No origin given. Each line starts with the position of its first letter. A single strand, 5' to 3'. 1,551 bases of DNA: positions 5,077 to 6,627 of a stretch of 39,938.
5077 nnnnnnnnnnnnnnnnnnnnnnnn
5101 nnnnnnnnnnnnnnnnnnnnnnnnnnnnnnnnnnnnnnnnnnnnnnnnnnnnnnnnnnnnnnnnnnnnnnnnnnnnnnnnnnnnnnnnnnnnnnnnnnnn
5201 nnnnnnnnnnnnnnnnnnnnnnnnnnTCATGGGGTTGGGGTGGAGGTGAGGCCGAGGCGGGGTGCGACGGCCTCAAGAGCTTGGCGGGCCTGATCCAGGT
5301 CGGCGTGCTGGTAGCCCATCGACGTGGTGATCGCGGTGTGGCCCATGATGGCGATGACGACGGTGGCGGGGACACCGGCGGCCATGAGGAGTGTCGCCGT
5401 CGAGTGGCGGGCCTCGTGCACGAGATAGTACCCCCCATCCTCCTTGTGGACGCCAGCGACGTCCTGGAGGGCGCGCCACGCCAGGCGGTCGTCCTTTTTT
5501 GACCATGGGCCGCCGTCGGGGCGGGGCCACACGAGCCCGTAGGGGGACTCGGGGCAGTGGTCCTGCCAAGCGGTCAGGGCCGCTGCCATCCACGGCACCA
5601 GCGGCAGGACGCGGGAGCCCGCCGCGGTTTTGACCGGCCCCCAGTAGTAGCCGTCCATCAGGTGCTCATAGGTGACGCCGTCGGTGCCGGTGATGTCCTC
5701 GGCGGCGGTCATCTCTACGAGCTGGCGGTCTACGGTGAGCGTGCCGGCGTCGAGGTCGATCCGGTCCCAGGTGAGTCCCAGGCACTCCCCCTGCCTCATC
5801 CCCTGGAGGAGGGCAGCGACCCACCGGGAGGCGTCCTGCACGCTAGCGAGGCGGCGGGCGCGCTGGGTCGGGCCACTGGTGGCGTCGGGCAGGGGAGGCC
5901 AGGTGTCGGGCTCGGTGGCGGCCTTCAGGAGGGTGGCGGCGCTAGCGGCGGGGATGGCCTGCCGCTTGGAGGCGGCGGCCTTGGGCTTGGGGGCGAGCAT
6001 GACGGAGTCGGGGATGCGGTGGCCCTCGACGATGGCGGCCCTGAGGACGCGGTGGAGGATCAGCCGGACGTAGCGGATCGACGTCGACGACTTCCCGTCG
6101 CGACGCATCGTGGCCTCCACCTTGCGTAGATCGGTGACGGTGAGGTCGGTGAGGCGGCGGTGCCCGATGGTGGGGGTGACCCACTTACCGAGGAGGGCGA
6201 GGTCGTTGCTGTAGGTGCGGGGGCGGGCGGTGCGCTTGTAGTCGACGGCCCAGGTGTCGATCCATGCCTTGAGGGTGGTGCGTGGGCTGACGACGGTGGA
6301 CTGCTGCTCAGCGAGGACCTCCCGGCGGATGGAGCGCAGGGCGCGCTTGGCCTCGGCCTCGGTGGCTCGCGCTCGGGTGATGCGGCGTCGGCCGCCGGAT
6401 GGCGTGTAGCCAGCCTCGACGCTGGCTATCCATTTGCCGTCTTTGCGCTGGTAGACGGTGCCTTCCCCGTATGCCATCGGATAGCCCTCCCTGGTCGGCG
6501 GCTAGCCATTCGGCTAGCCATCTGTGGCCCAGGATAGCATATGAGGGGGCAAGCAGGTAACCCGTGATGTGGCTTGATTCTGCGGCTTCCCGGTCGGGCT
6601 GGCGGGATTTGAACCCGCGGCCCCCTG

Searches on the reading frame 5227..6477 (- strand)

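Call 21: search_protein_families(library=pfam, max_evalue=0.01, proteins=[window:5227-6477:-])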
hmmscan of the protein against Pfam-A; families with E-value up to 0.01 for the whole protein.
window:5227-6477:- (416 aa): 5 families
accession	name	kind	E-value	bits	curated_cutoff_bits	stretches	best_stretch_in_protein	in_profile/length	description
PF00589.27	Phage_integrase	-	2e-14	54.2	27.1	1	222-393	31-169/172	Phage integrase family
PF14659.12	Phage_int_SAM_3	-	2e-05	25.1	22.6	1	68-119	1-52/58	Phage integrase, N-terminal SAM-like domain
PF22022.2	Phage_int_M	-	2.2e-05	25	27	1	72-156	4-87/96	Phage integrase central domain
PF02899.23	Phage_int_SAM_1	-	0.00091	19.9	22.3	1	87-152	20-83/83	Phage integrase, N-terminal SAM-like domain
PF14657.12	Arm-DNA-bind_4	-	0.0086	16.1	22.3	0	15-51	1-39/47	Arm DNA-binding domain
